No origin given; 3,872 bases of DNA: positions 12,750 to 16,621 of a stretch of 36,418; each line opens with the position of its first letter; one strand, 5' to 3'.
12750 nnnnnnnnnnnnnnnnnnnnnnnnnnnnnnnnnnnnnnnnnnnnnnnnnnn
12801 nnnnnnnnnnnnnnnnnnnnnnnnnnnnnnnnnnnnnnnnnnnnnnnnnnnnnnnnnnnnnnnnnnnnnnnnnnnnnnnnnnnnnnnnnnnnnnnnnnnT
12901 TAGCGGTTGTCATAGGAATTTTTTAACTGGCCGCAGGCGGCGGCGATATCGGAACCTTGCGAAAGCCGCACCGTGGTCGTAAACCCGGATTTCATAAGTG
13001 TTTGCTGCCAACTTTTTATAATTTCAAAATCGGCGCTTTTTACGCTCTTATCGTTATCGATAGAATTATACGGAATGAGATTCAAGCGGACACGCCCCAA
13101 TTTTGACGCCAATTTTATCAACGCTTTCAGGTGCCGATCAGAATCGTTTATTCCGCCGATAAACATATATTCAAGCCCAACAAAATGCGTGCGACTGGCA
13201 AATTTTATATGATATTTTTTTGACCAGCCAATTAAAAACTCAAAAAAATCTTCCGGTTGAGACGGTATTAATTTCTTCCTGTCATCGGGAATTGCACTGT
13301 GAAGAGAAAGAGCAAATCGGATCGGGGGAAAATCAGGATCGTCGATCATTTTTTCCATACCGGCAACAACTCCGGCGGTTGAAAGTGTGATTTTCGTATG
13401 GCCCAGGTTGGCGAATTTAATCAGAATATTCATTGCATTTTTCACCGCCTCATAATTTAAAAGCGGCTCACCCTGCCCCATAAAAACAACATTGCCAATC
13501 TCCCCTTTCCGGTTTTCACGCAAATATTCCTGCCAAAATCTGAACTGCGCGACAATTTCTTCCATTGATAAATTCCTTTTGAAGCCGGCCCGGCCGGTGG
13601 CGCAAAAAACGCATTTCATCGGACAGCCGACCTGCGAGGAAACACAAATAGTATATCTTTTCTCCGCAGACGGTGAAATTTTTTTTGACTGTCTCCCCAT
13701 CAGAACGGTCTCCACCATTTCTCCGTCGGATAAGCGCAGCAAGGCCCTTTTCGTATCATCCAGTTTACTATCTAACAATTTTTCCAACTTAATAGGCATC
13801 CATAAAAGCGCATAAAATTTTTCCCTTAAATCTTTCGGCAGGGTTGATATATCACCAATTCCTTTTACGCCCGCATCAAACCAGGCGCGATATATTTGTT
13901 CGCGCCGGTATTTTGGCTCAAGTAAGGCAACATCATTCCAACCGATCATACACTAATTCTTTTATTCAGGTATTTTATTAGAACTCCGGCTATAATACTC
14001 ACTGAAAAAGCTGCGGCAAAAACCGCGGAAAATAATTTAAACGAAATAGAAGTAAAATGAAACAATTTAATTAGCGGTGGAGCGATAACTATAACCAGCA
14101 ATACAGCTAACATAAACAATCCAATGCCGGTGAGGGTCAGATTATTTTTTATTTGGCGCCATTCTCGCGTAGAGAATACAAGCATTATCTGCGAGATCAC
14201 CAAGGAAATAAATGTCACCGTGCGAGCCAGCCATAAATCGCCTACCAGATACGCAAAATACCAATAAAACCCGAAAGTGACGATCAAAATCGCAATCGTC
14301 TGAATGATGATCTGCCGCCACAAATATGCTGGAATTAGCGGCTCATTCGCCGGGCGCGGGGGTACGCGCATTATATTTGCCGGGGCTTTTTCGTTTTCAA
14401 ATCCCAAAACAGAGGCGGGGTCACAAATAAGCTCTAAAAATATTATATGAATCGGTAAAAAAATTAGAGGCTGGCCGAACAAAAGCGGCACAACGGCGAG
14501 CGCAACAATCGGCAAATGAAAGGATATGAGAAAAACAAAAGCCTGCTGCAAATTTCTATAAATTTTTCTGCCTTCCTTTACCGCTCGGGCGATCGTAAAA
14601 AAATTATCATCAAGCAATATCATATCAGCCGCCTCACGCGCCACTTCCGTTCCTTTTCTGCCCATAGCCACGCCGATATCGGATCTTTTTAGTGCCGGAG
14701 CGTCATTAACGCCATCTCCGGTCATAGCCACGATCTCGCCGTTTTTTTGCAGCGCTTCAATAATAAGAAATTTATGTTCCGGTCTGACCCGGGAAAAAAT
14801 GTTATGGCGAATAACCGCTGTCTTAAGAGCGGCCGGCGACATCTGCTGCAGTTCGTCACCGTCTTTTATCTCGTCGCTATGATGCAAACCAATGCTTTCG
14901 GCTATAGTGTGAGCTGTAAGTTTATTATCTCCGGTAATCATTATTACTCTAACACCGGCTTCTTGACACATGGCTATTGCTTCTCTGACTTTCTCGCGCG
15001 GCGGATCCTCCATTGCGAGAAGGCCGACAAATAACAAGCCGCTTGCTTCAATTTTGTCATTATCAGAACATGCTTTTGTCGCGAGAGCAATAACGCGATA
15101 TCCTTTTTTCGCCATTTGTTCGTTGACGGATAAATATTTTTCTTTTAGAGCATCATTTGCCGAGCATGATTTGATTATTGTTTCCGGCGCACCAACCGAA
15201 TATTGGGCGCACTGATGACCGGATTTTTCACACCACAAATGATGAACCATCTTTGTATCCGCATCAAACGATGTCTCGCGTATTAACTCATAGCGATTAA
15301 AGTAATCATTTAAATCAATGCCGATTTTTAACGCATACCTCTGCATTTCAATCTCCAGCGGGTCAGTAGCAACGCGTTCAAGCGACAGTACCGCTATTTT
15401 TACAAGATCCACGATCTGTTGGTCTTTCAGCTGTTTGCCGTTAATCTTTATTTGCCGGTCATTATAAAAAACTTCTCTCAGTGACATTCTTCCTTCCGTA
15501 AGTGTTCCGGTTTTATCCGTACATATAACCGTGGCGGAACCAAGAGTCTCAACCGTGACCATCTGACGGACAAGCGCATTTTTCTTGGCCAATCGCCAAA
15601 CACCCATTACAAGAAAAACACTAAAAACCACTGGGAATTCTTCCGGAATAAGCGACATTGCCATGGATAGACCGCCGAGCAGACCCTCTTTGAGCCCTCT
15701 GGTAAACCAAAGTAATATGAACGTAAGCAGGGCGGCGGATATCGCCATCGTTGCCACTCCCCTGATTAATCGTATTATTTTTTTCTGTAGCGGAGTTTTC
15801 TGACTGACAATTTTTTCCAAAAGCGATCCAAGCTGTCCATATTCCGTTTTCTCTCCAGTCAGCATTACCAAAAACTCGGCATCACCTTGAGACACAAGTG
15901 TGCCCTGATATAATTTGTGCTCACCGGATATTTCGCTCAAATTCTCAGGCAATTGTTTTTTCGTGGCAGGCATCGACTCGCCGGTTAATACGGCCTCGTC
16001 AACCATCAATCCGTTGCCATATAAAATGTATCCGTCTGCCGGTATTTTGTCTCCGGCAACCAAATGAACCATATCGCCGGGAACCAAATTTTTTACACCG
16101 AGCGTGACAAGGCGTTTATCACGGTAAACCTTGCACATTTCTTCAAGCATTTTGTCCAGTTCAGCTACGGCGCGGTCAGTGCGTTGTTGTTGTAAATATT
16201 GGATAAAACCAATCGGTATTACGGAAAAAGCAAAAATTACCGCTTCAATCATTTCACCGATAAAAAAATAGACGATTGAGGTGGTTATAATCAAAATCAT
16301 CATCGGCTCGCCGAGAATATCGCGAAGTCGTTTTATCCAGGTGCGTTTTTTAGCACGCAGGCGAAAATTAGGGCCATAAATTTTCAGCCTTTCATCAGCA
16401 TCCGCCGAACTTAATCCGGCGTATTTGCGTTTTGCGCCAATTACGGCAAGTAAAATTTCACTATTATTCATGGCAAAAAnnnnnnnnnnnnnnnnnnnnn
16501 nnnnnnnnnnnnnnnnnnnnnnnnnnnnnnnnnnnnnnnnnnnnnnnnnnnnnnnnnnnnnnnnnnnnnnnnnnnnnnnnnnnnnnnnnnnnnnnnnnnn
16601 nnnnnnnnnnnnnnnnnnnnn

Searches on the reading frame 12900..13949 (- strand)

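Call 10: search_protein_families(library=pfam, proteins=[window:12900-13949:-], max_evalue=0.001)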
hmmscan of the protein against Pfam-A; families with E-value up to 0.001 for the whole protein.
window:12900-13949:- (349 aa): 1 family
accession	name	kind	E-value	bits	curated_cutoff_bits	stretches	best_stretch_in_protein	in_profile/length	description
PF04055.27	Radical_SAM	-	3.5e-12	47.3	29.5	1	104-272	2-159/166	Radical SAM superfamily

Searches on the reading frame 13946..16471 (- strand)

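Call 10: search_protein_families(library=pfam, proteins=[window:13946-16471:-], max_evalue=0.001)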
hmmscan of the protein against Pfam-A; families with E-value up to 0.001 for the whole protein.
window:13946-16471:- (841 aa): 6 families
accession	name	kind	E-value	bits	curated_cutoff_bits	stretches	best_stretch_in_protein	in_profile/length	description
PF00122.25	E1-E2_ATPase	-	7.1e-44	149.9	28.1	1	108-297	2-181/181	E1-E2 ATPase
PF00689.26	Cation_ATPase_C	-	2.3e-26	93.1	27.3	1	668-828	1-169/175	Cation transporting ATPase, C-terminus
PF00702.32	Hydrolase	-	2.4e-20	74.2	26.4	1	315-597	3-190/191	haloacid dehalogenase-like hydrolase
PF00690.31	Cation_ATPase_N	-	1.1e-06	28.6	20.4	1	18-67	19-68/69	Cation transporter/ATPase, N-terminus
PF08282.18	Hydrolase_3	-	2.4e-06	27.9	20.9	1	571-624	196-248/255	haloacid dehalogenase-like hydrolase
PF13246.12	Cation_ATPase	-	2e-05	25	21.7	1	367-437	19-89/91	Cation transport ATPase (P-type)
